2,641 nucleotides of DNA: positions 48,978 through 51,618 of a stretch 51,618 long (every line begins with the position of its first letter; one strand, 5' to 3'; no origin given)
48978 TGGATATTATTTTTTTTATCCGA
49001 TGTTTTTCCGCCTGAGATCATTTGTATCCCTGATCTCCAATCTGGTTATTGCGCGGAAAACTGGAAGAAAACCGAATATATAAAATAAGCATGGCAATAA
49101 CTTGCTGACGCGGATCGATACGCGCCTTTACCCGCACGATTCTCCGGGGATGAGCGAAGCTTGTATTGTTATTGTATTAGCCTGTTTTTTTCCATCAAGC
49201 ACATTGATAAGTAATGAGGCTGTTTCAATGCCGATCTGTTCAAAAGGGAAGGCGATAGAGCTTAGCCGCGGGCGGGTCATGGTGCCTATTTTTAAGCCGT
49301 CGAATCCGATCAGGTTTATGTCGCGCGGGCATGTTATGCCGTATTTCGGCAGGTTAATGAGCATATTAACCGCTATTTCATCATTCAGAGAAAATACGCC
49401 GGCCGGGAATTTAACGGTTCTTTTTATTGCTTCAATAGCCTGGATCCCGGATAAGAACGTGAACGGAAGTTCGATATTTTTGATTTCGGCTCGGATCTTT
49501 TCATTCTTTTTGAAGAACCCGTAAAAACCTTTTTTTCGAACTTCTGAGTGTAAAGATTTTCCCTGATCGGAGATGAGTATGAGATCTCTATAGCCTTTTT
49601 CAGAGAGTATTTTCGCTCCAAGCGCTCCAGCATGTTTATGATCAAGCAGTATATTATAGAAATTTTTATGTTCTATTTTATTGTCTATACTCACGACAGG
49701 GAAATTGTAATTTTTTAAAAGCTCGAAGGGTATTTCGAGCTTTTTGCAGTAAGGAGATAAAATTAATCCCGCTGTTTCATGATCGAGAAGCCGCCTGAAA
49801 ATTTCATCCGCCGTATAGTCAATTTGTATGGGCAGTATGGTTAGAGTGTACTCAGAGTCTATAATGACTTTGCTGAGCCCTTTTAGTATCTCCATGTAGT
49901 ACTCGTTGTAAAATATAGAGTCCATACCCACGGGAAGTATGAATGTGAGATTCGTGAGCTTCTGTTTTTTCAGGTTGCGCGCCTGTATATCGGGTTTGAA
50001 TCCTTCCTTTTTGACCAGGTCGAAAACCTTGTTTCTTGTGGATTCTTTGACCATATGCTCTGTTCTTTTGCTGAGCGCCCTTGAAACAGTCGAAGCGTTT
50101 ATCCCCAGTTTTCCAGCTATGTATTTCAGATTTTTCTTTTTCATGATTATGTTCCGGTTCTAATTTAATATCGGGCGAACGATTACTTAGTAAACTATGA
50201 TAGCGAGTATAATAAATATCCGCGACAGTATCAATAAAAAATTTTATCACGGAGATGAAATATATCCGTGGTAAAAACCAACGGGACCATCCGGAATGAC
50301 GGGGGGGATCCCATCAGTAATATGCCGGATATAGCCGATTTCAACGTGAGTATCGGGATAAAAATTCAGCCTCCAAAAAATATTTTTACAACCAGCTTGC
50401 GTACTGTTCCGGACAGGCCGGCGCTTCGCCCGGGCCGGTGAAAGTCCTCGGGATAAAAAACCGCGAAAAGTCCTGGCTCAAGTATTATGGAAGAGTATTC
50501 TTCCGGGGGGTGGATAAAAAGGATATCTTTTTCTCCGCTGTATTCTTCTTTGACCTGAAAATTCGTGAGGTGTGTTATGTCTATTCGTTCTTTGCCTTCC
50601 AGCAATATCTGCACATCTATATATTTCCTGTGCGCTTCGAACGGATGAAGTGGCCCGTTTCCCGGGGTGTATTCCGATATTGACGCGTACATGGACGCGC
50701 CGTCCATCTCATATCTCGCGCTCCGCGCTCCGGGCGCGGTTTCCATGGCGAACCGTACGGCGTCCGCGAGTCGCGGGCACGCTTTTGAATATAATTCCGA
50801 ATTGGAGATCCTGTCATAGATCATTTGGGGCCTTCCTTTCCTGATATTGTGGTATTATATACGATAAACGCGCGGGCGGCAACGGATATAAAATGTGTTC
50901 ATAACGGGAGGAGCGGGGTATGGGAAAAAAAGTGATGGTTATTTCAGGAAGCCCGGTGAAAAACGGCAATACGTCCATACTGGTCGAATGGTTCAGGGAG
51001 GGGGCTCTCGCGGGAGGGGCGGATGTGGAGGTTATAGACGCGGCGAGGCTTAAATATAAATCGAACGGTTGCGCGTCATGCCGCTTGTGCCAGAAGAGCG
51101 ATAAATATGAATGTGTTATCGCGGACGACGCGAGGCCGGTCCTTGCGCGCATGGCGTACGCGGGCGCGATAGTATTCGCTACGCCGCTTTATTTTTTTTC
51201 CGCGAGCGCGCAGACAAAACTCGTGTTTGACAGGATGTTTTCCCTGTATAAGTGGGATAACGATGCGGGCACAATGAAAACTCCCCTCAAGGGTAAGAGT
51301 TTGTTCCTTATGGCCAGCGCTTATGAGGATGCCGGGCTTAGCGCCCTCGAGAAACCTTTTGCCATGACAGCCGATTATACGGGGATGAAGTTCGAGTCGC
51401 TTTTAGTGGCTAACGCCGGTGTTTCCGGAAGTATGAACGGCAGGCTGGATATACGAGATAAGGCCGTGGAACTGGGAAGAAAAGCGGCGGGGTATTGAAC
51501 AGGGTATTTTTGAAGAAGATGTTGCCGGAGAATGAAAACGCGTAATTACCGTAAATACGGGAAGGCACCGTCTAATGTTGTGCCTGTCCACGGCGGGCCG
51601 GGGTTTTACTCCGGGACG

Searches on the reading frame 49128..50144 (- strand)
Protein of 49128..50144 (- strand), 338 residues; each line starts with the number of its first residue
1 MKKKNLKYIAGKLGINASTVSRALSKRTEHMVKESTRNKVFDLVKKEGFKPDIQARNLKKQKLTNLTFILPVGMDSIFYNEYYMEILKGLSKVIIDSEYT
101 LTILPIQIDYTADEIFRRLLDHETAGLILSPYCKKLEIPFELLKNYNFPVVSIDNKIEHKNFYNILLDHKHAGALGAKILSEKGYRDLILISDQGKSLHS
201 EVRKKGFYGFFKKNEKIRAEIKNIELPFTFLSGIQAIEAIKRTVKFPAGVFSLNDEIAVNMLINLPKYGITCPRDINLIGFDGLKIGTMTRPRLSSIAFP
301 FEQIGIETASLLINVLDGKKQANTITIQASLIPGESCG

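Call 98: search_protein_families(library=pfam, proteins=[window:49128-50144:-], max_evalue=0.001)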
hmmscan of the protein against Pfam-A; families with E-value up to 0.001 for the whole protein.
window:49128-50144:- (338 aa): 3 families
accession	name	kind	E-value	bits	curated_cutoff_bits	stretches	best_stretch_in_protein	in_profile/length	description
PF13377.12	Peripla_BP_3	-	1.5e-20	74.4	26.5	1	180-337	4-167/167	Periplasmic binding protein-like domain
PF00532.27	Peripla_BP_1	-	3e-11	43.8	22.2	1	82-331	15-277/281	Periplasmic binding proteins and sugar binding domain of LacI family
PF00356.27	LacI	-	5.8e-06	26.4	27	1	6-52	2-46/46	Bacterial regulatory proteins, lacI family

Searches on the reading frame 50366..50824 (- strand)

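Call 98: search_protein_families(library=pfam, proteins=[window:50366-50824:-], max_evalue=0.001)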
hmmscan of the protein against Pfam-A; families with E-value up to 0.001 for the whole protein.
window:50366-50824:- (152 aa): 1 family
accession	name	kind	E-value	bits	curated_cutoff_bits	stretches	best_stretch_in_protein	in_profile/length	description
PF04074.18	DUF386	-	6.9e-36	123.9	26.5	1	1-148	1-144/145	YhcH/YjgK/YiaL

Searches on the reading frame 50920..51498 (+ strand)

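Call 98: search_protein_families(library=pfam, proteins=[window:50920-51498:+], max_evalue=0.001)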
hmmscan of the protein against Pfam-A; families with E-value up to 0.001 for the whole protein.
window:50920-51498:+ (192 aa): 2 families
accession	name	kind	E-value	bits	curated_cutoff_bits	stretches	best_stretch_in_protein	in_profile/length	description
PF03358.20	FMN_red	-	6e-22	78.3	24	1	4-146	2-128/152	NADPH-dependent FMN reductase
PF02525.22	Flavodoxin_2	-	4.6e-13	49.8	27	1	3-164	1-175/198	Flavodoxin-like fold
